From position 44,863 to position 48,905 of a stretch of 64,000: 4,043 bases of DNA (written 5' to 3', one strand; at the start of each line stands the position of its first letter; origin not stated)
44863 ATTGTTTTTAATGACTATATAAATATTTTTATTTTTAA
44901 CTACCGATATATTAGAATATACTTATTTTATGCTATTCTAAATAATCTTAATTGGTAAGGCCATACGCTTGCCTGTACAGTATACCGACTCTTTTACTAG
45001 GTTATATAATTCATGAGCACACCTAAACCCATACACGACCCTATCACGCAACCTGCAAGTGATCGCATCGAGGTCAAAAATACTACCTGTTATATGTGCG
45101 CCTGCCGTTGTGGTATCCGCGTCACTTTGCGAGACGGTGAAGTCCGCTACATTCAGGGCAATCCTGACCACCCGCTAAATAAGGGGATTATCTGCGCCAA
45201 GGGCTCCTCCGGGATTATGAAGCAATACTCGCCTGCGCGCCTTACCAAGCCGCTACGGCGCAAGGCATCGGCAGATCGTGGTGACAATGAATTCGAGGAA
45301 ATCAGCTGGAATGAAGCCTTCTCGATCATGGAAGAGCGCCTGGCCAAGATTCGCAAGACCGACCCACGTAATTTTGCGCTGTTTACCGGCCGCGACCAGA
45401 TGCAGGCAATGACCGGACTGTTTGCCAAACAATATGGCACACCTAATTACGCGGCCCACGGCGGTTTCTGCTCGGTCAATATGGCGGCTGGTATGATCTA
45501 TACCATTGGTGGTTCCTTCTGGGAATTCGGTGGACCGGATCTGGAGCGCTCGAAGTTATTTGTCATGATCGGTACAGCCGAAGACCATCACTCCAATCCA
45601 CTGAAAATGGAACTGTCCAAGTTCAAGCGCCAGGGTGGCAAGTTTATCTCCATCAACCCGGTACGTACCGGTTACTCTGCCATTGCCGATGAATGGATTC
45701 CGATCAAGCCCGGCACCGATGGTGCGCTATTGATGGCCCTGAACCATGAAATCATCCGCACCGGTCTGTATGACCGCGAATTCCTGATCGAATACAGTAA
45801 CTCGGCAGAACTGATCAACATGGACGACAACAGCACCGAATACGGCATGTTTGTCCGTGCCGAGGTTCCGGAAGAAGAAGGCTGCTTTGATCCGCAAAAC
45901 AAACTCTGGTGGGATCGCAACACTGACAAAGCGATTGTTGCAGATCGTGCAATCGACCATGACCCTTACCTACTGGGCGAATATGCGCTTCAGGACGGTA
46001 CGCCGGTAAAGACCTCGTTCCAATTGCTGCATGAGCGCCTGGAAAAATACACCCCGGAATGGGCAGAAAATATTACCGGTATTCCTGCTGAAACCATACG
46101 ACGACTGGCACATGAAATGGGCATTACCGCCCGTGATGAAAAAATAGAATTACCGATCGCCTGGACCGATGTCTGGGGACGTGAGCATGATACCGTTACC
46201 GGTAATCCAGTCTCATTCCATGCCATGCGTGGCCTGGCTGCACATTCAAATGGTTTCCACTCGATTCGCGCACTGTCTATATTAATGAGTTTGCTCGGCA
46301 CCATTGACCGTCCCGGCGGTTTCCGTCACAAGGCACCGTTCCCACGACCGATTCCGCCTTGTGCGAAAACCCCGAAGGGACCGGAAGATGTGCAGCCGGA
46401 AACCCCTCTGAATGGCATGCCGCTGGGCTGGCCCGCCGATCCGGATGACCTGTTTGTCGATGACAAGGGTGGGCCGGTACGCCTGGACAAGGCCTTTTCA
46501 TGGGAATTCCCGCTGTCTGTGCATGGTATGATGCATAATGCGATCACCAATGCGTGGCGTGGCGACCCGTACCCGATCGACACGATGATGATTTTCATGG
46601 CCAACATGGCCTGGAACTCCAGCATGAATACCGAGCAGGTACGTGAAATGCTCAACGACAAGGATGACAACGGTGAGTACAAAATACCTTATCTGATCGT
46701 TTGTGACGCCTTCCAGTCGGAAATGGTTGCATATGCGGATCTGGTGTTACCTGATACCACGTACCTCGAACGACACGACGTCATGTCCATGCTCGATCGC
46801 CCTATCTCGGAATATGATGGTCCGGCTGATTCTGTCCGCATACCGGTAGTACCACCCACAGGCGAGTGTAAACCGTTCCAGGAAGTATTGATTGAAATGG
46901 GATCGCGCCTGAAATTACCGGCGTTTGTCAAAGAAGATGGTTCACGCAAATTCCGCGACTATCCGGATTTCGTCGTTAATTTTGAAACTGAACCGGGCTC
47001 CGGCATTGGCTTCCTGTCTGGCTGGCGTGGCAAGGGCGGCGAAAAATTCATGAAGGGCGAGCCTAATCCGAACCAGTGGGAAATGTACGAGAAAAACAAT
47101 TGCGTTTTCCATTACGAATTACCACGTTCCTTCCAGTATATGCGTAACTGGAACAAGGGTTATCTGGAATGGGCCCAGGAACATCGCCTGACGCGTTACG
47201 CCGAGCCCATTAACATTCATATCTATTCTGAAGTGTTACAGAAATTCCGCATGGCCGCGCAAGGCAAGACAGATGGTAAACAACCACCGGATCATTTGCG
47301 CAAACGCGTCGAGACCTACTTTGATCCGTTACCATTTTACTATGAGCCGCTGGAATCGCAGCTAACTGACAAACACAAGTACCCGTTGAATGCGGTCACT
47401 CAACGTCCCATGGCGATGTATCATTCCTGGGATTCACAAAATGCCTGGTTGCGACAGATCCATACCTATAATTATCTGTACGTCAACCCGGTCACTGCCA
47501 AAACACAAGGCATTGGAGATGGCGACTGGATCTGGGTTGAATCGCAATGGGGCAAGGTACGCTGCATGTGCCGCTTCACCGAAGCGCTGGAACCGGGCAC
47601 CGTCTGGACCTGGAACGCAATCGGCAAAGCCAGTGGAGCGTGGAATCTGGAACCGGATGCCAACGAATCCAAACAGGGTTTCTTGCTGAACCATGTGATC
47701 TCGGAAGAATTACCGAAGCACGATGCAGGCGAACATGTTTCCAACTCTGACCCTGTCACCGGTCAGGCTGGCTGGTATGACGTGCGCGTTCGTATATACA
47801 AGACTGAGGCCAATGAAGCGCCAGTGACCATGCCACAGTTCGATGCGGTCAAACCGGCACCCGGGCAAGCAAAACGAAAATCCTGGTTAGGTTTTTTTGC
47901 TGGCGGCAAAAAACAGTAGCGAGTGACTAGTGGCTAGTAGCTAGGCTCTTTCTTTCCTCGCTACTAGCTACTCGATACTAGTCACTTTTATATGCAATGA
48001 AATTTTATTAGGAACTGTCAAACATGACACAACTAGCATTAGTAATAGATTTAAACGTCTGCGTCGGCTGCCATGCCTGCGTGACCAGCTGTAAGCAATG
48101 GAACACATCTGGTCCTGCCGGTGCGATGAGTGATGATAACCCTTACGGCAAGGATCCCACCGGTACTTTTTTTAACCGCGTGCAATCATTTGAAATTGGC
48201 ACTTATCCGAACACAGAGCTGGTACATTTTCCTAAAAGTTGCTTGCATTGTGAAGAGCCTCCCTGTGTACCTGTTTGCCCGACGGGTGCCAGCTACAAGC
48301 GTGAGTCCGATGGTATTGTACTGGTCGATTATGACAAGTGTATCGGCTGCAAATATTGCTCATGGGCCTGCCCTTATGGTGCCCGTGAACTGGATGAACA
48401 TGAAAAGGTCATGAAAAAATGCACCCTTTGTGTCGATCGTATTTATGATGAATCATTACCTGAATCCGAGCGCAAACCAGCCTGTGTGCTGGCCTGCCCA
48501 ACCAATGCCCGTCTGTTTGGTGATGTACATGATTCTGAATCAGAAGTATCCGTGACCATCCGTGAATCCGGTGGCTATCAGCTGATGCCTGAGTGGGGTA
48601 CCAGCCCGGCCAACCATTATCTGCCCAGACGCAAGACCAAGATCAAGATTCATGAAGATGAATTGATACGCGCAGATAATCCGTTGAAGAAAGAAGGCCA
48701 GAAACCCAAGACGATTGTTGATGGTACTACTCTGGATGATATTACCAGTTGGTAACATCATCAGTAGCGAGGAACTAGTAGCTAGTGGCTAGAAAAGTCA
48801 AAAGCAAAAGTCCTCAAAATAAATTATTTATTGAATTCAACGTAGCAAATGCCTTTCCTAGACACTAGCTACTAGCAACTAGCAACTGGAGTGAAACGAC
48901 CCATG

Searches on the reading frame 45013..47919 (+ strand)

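Call 24: search_protein_families(library=ncbifam, proteins=[window:45013-47919:+], max_evalue=1e-15)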
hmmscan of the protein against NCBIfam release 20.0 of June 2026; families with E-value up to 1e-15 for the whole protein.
window:45013-47919:+ (968 aa): 20 families
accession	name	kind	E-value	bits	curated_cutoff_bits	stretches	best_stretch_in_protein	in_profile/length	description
NF012032.0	PRK15488.1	equivalog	2.5e-73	247.3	694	1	22-266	44-285/759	thiosulfate reductase PhsA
TIGR02166.1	dmsA_ynfE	subfamily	2.4e-55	188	777.7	1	18-262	41-299/794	DMSO/selenate family reductase complex A subunit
TIGR01591.1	Fdh-alpha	equivalog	6.2e-50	170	666.25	1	24-260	1-236/672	formate dehydrogenase subunit alpha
TIGR03479.1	DMSO_red_II_alp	subfamily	1.2e-41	142.7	984.75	1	23-372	60-424/913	molybdopterin-dependent oxidoreductase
NF011566.1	PRK14990.1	exception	6.1e-39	133.7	1600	1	20-262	58-319/814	dimethylsulfoxide reductase subunit A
NF041783.2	mnquin_red_QrcB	equivalog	1.1e-38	132.9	440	1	20-262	51-290/695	menaquinone reductase molybdopterin-binding-like subunit QrcB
NF041714.1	arsenate_red_ArrA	equivalog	1.3e-38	132.7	1600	1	21-266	50-300/848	arsenate respiratory reductase molybdopterin-containing subunit ArrA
TIGR01553.1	formate-DH-alph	equivalog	1.2e-36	125.9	814.2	0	176-436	218-438/1009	formate dehydrogenase-N subunit alpha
NF041885.1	selenate_YnfE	exception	4.8e-34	117.3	1675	1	13-262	42-306/805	selenate/tellurate reductase subunit YnfE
NF047855.1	AssmNtatRedNasC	equivalog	6.7e-33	113.9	1100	1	18-267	17-268/708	assimilatory nitrate reductase catalytic subunit NasC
NF011567.1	PRK14991.1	equivalog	1.1e-31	109.5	1750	0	135-374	239-498/1022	tetrathionate reductase subunit TtrA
TIGR00509.1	bisC_fam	subfamily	1.2e-31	109.7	1017.55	0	198-263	194-260/772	molybdopterin guanine dinucleotide-containing S/N-oxide reductase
NF041513.1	formate_DH_Act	exception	1.6e-31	109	1400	1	176-436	209-467/1067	formate dehydrogenase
NF041884.1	selenate_YnfF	exception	7.5e-31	106.8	1650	1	12-262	38-299/798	selenate/tellurate reductase subunit YnfF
NF010055.0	PRK13532.1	equivalog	1.6e-29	102.8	904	1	12-368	33-360/830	nitrate reductase catalytic subunit NapA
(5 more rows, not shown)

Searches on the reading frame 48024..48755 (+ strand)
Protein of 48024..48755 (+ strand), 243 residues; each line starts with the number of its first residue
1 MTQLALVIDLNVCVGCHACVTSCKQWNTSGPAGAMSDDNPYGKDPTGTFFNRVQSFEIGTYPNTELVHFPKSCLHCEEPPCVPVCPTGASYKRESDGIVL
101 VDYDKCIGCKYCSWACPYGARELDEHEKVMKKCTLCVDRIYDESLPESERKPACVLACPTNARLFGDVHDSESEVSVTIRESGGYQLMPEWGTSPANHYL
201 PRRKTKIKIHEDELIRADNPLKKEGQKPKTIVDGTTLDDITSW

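Call 24: search_protein_families(library=ncbifam, proteins=[window:48024-48755:+], max_evalue=1e-15)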
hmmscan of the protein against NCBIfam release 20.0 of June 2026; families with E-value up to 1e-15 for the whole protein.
window:48024-48755:+ (243 aa): 16 families
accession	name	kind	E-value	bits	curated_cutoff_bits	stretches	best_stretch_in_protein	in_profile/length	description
TIGR03149.1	cyt_nit_nrfC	equivalog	1.3e-44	152.3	377.6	1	4-207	39-223/225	cytochrome c nitrite reductase Fe-S protein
NF011569.0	PRK14993.1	equivalog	2.3e-41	141.9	416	1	3-201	43-223/244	tetrathionate reductase subunit TtrB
NF045797.1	DsrO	equivalog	5.6e-40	137.2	200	1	3-200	43-234/235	sulfate reduction electron transfer complex DsrMKJOP subunit DsrO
TIGR02951.1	DMSO_dmsB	equivalog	3.1e-38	131.3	214.1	1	4-170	2-155/161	DMSO/selenate family reductase complex B subunit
TIGR03478.1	DMSO_red_II_bet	subfamily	9.3e-38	129.9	480.7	1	58-209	116-262/321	DMSO reductase family type II enzyme, iron-sulfur subunit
NF008134.0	PRK10882.1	equivalog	1.3e-35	123.1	263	1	3-184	38-224/329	hydrogenase 2 operon protein HybA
NF041715.1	arsenate_red_ArrB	equivalog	1.4e-35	122.9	450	1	3-123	2-106/233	arsenate respiratory reductase iron-sulfur subunit ArrB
NF042979.1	EthbenzDh_ebdB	equivalog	4.5e-34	117.9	740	1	42-205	123-280/354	ethylbenzene dehydrogenase subunit beta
NF041782.1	mnquin_red_QrcC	equivalog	4.8e-34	118.1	400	1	5-129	2-124/239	menaquinone reductase iron-sulfur cluster-binding subunit QrcC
TIGR01582.1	FDH-beta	equivalog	5.9e-31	107.6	334.7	1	2-173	20-187/283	formate dehydrogenase subunit beta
TIGR01660.1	narH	equivalog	2.3e-22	79.1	524.05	1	48-141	158-251/492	nitrate reductase subunit beta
NF045715.1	sulf_resp_HmcB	equivalog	2.8e-22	79.2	420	1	5-170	38-200/307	sulfate respiration complex iron-sulfur protein HmcB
NF038355.1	FDH3_beta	equivalog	3.6e-21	76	240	1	71-167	52-163/180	formate dehydrogenase FDH3 subunit beta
NF009408.0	PRK12769.1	equivalog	2.9e-18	65.3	1003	1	7-164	6-143/659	formate-dependent uric acid utilization protein AegA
NF007382.0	PRK09898.1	equivalog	6.6e-17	61.7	213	1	6-138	61-188/208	ferredoxin-like protein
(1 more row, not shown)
